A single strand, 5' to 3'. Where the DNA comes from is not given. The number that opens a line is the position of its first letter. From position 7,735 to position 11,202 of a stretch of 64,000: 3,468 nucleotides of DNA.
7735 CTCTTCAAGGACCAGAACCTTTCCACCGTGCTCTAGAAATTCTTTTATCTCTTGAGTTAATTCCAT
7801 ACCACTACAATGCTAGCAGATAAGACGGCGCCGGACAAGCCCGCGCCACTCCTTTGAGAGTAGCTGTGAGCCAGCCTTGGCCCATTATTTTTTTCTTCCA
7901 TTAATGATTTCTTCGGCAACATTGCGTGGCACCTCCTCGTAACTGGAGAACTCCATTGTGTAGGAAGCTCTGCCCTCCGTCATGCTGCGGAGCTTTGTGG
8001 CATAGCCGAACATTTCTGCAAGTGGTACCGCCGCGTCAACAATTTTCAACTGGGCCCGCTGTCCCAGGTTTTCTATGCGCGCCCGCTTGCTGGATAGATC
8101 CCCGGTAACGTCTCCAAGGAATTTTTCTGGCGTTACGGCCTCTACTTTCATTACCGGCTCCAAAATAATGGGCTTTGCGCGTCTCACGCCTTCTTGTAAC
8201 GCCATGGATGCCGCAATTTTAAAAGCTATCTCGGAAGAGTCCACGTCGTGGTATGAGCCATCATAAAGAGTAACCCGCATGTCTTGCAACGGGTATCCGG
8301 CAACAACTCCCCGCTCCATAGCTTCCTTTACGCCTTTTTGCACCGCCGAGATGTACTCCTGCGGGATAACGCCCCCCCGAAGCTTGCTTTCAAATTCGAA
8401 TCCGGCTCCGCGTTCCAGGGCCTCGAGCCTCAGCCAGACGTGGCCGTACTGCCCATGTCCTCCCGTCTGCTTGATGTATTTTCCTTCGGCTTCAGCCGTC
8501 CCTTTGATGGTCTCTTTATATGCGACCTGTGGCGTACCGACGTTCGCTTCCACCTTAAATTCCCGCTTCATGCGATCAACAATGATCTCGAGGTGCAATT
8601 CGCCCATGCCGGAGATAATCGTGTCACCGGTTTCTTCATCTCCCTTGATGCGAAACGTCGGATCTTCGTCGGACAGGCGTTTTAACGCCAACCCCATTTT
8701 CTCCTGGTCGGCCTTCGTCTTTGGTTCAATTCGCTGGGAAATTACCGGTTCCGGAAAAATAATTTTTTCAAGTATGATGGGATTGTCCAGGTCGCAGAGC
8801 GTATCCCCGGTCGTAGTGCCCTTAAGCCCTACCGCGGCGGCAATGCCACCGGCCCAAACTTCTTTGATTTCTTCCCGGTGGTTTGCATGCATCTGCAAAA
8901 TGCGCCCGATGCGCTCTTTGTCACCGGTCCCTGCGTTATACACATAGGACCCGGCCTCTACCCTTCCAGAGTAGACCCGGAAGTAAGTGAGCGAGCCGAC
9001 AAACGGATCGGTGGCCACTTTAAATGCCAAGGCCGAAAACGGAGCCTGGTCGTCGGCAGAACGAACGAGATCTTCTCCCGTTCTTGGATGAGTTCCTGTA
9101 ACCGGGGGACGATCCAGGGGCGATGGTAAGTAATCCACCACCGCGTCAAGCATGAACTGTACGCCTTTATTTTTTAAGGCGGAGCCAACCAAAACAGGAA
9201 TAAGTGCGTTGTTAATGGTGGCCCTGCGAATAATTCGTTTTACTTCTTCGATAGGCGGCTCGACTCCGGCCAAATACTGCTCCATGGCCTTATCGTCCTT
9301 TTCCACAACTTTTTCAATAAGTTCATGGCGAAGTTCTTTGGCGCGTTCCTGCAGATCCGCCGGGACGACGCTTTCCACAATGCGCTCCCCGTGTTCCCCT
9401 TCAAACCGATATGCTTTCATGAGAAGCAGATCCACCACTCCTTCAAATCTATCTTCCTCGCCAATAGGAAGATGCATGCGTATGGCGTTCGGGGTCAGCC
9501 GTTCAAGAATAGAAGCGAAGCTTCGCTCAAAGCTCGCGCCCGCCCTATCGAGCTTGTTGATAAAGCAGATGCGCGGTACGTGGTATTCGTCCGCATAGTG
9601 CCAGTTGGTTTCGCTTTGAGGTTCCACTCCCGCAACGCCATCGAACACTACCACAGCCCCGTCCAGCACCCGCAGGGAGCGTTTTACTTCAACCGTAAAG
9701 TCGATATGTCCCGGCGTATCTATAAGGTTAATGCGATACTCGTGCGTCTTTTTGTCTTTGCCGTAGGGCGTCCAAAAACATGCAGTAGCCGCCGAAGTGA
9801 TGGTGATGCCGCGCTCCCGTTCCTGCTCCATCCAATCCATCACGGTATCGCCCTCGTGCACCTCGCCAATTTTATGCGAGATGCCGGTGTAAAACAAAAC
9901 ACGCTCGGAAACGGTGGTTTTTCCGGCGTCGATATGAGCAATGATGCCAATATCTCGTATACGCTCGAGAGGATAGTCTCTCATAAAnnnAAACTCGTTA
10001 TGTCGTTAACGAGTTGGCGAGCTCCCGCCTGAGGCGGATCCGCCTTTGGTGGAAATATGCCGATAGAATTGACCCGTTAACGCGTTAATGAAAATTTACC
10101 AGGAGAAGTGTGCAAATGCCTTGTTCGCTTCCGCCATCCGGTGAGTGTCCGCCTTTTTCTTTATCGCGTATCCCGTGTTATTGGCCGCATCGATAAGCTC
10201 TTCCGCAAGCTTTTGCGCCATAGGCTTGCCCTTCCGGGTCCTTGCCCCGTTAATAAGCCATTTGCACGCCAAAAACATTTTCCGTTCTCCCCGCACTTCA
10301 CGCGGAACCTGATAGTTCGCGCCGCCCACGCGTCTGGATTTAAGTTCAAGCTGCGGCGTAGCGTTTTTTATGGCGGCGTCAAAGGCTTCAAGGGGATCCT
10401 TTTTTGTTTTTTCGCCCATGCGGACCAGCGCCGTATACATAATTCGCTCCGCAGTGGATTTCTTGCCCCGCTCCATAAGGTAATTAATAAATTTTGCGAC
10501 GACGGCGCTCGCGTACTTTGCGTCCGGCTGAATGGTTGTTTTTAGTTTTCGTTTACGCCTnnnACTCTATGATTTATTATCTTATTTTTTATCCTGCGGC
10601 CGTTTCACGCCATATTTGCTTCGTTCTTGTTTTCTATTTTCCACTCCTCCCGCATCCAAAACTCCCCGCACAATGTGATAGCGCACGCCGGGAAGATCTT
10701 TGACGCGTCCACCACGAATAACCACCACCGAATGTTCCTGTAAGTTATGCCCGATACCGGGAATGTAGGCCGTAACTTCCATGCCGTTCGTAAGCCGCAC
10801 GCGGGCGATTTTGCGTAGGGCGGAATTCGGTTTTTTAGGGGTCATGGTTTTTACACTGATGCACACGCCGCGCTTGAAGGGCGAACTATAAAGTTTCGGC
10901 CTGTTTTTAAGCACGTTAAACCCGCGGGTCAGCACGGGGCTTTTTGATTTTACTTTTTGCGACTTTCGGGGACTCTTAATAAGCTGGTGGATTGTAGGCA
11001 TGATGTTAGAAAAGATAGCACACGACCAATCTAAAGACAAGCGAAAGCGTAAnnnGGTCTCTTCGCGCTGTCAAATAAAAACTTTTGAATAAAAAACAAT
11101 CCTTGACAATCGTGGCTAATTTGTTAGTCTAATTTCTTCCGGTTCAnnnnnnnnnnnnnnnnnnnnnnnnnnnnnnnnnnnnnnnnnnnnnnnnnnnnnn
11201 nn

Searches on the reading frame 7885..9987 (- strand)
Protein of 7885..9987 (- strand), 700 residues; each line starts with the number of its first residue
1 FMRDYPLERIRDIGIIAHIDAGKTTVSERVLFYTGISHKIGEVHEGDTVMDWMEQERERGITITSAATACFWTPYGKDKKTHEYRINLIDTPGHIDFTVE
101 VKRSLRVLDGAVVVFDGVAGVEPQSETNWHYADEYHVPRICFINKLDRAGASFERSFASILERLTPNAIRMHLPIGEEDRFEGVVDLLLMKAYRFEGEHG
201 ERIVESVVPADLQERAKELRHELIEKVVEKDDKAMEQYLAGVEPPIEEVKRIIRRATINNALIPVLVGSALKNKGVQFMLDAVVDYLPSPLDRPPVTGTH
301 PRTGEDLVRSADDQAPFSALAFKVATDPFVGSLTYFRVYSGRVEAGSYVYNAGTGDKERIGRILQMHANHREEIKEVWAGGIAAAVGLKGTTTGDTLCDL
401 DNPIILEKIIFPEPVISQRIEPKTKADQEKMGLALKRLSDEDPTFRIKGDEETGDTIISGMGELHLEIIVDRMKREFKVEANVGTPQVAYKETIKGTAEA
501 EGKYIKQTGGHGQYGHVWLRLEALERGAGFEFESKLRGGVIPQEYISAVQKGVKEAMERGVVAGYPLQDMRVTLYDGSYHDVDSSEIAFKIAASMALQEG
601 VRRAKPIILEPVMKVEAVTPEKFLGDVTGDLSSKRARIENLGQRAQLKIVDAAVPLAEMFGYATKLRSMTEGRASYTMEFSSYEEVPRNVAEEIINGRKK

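Call 9: search_protein_families(library=pfam, proteins=[window:7885-9987:-])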
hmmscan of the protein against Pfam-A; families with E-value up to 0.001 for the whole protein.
window:7885-9987:- (700 aa): 7 families
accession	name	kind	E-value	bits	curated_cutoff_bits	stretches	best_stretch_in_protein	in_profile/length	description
PF00009.33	GTP_EFTU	-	2.7e-60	203.6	26.5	1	8-289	1-188/188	Elongation factor Tu GTP binding domain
PF03764.24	EFG_IV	-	6.9e-46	155.4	24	1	486-605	1-121/121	Elongation factor G, domain IV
PF14492.12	EFG_III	-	8.9e-34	115.8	27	1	411-484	1-74/75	Elongation Factor G, domain III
PF00679.30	EFG_C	-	4.2e-28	97.7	27.9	1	608-693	2-88/89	Elongation factor G C-terminus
PF22042.2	EF-G_D2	-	1.9e-16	60.4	27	1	316-399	1-83/84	Elongation factor G domain 2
PF03144.31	GTP_EFTU_D2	-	2.5e-16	60.3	30.3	1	331-398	1-73/73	Elongation factor Tu domain 2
PF16658.11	RF3_C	-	1.2e-06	28.8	40.1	1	416-499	11-94/132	Class II release factor RF3, C-terminal domain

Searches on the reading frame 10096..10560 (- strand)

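Call 9: search_protein_families(library=pfam, proteins=[window:10096-10560:-])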
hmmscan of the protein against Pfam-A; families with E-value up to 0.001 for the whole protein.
window:10096-10560:- (154 aa): 1 family
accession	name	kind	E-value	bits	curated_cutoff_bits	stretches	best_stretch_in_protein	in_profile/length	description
PF00177.27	Ribosomal_S7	-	9e-60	201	24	1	1-147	2-148/148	Ribosomal protein S7p/S5e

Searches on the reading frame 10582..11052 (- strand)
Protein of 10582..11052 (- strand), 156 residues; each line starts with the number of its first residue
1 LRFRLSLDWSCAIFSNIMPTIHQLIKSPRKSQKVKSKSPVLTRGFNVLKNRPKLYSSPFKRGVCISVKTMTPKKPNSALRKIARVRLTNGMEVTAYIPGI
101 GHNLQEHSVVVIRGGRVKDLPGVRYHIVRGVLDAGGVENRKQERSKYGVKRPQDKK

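Call 9: search_protein_families(library=pfam, proteins=[window:10582-11052:-])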
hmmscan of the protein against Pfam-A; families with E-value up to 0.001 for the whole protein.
window:10582-11052:- (156 aa): 1 family
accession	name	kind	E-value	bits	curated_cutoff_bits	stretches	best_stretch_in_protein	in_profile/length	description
PF00164.32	Ribosom_S12_S23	-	1.9e-37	127.8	22.3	1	51-153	5-109/110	Ribosomal protein S12/S23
